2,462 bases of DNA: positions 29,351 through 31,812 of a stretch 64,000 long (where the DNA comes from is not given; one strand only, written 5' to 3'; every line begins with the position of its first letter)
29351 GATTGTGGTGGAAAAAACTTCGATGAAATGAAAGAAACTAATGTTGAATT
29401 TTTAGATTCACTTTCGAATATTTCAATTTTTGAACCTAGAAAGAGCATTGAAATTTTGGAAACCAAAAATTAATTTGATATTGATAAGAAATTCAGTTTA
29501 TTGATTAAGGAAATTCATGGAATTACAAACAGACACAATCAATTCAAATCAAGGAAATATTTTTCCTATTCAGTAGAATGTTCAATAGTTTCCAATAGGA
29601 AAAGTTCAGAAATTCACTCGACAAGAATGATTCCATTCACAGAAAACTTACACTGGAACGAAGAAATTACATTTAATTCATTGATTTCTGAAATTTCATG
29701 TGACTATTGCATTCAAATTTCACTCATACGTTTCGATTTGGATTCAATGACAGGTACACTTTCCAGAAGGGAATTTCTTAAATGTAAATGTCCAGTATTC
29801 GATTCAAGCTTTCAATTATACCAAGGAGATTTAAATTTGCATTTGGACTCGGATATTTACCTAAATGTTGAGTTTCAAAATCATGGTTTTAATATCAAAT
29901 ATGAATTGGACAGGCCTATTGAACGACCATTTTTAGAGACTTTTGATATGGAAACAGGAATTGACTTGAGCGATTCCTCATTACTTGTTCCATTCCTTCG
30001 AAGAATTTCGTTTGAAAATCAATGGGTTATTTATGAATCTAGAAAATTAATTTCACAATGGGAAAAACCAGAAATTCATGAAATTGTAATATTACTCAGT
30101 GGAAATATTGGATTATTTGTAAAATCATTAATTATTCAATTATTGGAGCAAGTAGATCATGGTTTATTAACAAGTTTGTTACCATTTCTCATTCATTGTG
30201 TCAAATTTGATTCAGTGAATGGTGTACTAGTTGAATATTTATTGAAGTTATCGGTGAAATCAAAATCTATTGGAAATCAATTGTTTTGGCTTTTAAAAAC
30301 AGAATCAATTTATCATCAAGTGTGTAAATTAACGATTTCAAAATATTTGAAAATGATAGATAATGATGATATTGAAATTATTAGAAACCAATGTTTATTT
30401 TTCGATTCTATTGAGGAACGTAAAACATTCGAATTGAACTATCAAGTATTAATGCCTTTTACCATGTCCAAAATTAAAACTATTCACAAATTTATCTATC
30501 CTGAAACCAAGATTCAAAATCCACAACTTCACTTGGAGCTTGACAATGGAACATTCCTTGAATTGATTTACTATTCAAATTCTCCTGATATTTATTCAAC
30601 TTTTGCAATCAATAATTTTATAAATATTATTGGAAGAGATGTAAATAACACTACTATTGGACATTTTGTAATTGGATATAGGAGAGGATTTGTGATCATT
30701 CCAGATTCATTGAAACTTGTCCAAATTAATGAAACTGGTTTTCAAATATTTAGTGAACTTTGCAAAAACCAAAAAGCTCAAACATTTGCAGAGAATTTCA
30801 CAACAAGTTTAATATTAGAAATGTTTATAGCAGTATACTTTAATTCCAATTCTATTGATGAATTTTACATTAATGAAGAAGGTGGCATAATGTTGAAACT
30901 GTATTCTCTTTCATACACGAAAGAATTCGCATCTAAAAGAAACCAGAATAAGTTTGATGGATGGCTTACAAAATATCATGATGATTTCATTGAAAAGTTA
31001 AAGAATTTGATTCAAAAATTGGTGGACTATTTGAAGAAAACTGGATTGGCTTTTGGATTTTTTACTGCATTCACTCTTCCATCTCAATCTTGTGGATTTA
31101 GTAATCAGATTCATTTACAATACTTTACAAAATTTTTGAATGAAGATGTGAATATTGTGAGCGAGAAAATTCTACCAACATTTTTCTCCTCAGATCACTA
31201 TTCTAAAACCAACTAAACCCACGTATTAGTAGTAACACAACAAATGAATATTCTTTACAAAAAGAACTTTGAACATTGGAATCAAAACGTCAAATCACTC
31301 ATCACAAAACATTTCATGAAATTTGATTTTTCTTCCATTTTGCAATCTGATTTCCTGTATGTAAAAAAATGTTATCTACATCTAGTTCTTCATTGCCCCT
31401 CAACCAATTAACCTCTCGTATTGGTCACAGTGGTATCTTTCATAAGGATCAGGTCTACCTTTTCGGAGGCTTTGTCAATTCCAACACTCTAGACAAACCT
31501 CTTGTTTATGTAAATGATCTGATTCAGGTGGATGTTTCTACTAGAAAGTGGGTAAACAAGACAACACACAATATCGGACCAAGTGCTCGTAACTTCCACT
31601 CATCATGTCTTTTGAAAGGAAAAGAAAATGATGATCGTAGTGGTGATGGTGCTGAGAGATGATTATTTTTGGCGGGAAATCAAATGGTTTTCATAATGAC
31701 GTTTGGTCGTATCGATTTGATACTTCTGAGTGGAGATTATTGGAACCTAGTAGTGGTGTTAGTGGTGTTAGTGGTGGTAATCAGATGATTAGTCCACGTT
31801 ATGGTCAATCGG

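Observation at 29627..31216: PI3K/PI4K-fold protein lacking all catalytic motifs (candidate lipid-kinase pseudokinase)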

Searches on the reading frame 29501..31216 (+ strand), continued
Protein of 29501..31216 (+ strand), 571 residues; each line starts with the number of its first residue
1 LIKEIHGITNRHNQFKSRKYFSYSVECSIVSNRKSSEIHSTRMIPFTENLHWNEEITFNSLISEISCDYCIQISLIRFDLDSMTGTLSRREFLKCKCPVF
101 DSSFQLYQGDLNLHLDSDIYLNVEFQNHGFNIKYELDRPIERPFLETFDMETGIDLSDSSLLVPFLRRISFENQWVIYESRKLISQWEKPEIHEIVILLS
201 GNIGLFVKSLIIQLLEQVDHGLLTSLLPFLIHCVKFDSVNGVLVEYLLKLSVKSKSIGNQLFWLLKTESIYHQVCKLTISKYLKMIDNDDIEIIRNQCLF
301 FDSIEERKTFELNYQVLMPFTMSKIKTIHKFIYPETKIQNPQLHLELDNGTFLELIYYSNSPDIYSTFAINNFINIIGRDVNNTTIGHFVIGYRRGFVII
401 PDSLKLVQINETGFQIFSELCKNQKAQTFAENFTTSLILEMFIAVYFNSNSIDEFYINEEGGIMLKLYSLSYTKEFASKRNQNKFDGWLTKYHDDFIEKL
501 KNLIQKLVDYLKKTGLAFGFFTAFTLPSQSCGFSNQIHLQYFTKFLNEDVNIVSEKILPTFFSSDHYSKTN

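Call 48: predict_structure(alignment_id=A2)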
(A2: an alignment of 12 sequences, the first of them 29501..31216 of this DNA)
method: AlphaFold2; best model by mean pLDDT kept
length: 571 residues; sequences in the alignment: 12
mean_pLDDT: 60.2   pTM: 0.50
mean pLDDT of the five models: 60.2, 59.6, 59.5, 58.8, 55.9
residues with pLDDT >= 90: 76; 70-90: 196; 50-70: 34; < 50: 265
segments of 3 or more residues with pLDDT < 50: 143-147, 303-481, 484-486, 488-490, 506-571
pLDDT, mean of each block of 10 residues (from residue 1): 87 62 94 87 89 92 85 93 87 90 89 84 91 78 49 76 86 82 86 83 85 89 83 84 91 84 79 84 85 70 41 24 25 31 40 41 36 33 32 32 28 34 34 37 34 35 34 40 48 49 48 37 28 29 30 28 26 30
secondary structure, 60 per line:
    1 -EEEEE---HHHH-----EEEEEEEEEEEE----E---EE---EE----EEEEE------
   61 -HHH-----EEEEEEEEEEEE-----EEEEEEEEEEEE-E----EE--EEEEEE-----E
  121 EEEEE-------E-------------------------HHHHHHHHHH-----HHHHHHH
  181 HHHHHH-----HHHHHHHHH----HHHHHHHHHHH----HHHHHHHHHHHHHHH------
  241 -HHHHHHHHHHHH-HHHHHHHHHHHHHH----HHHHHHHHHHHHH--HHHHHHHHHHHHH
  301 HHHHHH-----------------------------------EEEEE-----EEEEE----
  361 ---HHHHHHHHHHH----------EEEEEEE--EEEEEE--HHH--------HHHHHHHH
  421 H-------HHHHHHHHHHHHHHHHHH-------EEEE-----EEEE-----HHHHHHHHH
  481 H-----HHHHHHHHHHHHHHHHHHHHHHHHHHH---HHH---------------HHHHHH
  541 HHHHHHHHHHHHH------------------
elements in order: E2-6 H10-13 E19-30 E50-54 E70-81 E87-98 E109-114 E120-125 H159-168 H174-186 H192-200 H205-215 H220-234 H242-253 H255-268 H273-285 H288-306 E342-346 E352-356 H364-374 E385-391 E394-399 H413-421 H429-446 E454-457 E463-466 H472-481 H487-513 H535-553
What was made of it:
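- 29474..29626 (+): 51 in-frame codons between the stop and the annotated ATG. Treated as intergenic in the annotation, but homologous to the paralogues' coding sequence and containing the first strands of the C2 domain. AF2 strands E2-6 and E19-30 have pLDDT 87-94 (call 48).
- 29975..30418 (+): PIK helical (accessory) domain, residues about 159-306. Its first 45-60 residues are missing compared with genuine PI3Ks. AF2 pLDDT 79-91 (call 48).
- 30419..30889 (+): Degenerate region in the position of the kinase N-lobe, hinge and catalytic loop (residues 307-463). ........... (30563-30595) lies opposite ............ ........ (30842-30865) lies opposite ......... AF2 pLDDT 24-49 (call 48).
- Checked: The AlphaFold2 model reaches pLDDT 85-94 there (call 48).
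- AF2 pLDDT is 24-49 (call 48).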

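Call 51: list_cluster_members(proteins=[P0004, P0005, P0006, P0007, P0008, P0010, P0011, P0017, P0015, P0024])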
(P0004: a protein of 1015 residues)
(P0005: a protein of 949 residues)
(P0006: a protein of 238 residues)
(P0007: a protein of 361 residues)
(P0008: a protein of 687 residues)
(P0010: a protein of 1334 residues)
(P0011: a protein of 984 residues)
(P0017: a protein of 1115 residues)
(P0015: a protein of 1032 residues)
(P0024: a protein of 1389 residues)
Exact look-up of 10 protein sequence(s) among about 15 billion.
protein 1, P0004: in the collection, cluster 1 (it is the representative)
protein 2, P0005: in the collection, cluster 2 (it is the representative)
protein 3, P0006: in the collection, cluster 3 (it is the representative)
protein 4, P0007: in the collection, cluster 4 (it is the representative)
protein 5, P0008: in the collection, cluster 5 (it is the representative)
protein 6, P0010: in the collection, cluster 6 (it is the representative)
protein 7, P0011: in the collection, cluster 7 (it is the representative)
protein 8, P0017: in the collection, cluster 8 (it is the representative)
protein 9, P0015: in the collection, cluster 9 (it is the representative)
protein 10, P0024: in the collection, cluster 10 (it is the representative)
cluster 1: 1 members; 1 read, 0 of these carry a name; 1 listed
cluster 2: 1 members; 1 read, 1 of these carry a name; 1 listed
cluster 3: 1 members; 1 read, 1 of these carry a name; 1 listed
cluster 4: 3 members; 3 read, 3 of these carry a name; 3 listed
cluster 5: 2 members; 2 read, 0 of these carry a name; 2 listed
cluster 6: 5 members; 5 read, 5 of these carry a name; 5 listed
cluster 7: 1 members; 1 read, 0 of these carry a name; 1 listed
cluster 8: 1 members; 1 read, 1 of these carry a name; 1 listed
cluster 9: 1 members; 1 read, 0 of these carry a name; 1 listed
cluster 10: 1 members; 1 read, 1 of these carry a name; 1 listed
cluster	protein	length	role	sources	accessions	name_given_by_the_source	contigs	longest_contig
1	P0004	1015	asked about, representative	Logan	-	-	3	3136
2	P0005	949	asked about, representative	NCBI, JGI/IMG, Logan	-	phosphatidylinositol-4,5-bisphosphate 3-kinase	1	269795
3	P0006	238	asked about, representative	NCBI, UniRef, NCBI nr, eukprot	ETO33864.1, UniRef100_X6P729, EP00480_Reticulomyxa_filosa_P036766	hypothetical protein RFI_03235 [Reticulomyxa filosa] | PIK helical domain-containing protein n=1 Tax=Reticulomyxa filosa TaxID=46433 ... | ETO33864.1 hypothetical protein RFI_03235 [Reticulomyxa filosa]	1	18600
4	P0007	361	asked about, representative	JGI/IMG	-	phosphatidylinositol 3-kinase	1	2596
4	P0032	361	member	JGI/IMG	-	phosphatidylinositol 3-kinase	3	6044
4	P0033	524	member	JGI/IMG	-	phosphatidylinositol 3-kinase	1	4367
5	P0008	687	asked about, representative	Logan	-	-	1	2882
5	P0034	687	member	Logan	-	-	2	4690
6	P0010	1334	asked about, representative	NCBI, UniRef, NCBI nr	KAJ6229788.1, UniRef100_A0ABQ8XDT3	pi-3 kinase [Anaeramoeba flamelloides] | phosphatidylinositol-4-phosphate 3-kinase n=1 Tax=Anaeramoeba flamelloides TaxID=1746091 ...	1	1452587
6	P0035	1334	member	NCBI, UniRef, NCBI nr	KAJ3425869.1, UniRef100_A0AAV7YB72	pi-3 kinase [Anaeramoeba flamelloides] | Pi-3 kinase n=1 Tax=Anaeramoeba flamelloides TaxID=1746091 RepID=A0AAV7YB72_9EUKA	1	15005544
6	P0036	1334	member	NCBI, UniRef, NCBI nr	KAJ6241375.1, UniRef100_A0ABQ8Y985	pi-3 kinase [Anaeramoeba flamelloides] | Pi-3 kinase n=1 Tax=Anaeramoeba flamelloides TaxID=1746091 RepID=A0ABQ8Y985_9EUKA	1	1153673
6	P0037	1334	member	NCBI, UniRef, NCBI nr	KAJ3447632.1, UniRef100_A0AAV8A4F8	pi-3 kinase [Anaeramoeba flamelloides] | Pi-3 kinase n=1 Tax=Anaeramoeba flamelloides TaxID=1746091 RepID=A0AAV8A4F8_9EUKA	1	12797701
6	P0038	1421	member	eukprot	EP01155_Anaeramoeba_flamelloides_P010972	Anaeramoba_flamelloidesa326852_116.p1 GENE.a326852_116~~a326852_116.p1 ORF type:complete ...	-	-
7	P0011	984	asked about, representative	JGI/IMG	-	-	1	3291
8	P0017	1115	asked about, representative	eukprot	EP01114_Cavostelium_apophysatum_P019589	TRINITY_DN6355_c0_g1_i2.p1 TRINITY_DN6355_c0_g1~~TRINITY_DN6355_c0_g1_i2.p1 ORF ...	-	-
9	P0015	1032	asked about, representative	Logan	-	-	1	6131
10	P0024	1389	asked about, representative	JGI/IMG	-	hypothetical protein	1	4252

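Call 66: find_homologous_proteins(query=A4, max_evalue=0.01)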
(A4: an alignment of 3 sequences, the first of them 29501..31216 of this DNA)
Query A4 (3 sequences) (571 aa, profile of the alignment): 2 proteins with E <= 0.01 among 7042 candidates.
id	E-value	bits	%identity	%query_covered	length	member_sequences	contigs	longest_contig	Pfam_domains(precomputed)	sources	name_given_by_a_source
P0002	2.1e-283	960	38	81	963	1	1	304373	PF00613.27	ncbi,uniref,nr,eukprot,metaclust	ncbi:predicted protein [Naegleria gruberi]|uniref:Predicted protein n=1 Tax=Naegleria gruberi TaxID=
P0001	4.6e-232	790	100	93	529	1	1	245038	PF00613.27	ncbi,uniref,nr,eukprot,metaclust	ncbi:predicted protein [Naegleria gruberi]|uniref:Predicted protein n=1 Tax=Naegleria gruberi TaxID=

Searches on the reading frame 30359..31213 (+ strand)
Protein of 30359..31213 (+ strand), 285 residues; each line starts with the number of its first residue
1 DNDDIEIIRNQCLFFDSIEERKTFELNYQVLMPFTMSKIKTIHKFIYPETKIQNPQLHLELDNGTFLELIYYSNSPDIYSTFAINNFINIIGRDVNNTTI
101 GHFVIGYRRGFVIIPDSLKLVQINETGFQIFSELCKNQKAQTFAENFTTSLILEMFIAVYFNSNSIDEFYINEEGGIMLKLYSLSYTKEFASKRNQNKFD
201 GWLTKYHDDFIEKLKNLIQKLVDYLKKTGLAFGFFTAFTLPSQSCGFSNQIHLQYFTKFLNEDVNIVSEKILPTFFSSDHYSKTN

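Call 55: search_solved_structures(query=A3, max_evalue=10, show_alignments=2)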
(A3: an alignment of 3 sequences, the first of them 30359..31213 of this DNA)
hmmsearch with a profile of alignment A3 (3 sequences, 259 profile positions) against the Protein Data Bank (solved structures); distinct sequences matched with E-value up to 10: 3.
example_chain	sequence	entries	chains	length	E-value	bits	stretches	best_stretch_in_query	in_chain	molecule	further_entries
6w36_A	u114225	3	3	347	0.22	14.4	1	27-102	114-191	Terminal nucleotidyltransferase 5C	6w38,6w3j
8eqb_B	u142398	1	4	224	0.34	13.8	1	26-102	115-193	Terminal nucleotidyltransferase 5C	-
6jyj_A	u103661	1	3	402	0.82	12.5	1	25-88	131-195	Terminal nucleotidyltransferase 5B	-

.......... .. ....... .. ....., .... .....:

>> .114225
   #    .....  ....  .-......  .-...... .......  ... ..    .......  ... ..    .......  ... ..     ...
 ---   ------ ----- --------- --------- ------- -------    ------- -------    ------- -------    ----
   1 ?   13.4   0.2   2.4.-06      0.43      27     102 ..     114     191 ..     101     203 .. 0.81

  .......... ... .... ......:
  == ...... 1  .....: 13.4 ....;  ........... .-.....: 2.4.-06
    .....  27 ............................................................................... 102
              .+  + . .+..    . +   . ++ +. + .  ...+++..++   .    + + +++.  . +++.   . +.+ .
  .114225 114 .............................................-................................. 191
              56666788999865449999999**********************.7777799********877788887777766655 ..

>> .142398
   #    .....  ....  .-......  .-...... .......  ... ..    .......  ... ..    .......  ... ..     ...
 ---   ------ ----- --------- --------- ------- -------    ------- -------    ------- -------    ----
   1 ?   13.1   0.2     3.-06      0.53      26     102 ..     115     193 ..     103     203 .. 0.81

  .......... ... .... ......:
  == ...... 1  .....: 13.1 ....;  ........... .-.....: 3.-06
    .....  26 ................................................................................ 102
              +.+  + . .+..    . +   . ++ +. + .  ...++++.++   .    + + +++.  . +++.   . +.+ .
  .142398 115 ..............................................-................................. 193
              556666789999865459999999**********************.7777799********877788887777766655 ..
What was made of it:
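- On PI3K catalytic-subunit family (PI3K/PI4K lipid kinases): No PDB hit (call 55).
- Checked: A profile of the C-terminal part finds no PI3K in the PDB (call 55).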

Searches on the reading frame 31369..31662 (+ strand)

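Call 3: search_protein_families(library=pfam, proteins=[window:31369-31662:+], max_evalue=1)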
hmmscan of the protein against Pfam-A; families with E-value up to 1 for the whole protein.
window:31369-31662:+ (97 aa): 9 families
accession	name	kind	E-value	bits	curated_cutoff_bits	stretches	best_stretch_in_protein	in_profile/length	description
PF24681.1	Kelch_KLHDC2_KLHL20_DRC7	-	5.3e-11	42.7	50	1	15-84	102-164/221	KLHDC2/KLHL20/DRC7 Kelch-repeats domain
PF24981.1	Beta-prop_ATRN-LZTR1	-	1.1e-09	38.4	50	1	12-88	35-106/289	Attractin/LZTR1 beta-propeller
PF13418.12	Kelch_4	-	1e-06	29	21.6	1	17-61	2-41/49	Galactose oxidase, central domain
PF13854.13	Kelch_HCF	-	6.5e-06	26.1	113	1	15-86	120-197/345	Host cell factor, Kelch-repeats domain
PF13964.12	Kelch_6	-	2.8e-05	24.4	25.3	1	17-62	2-41/50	Kelch motif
PF13415.12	Kelch_3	-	8.4e-05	23.1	22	1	27-81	2-47/48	Galactose oxidase, central domain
PF01344.31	Kelch_1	-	0.00039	20.3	20.1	1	17-62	2-40/46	Kelch motif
PF15573.11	Imm47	-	0.069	13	27.2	1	3-68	12-77/258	Immunity protein 47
PF24996.1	NANM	-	0.079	12.2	45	1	18-62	108-148/350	N-acetylneuraminate epimerase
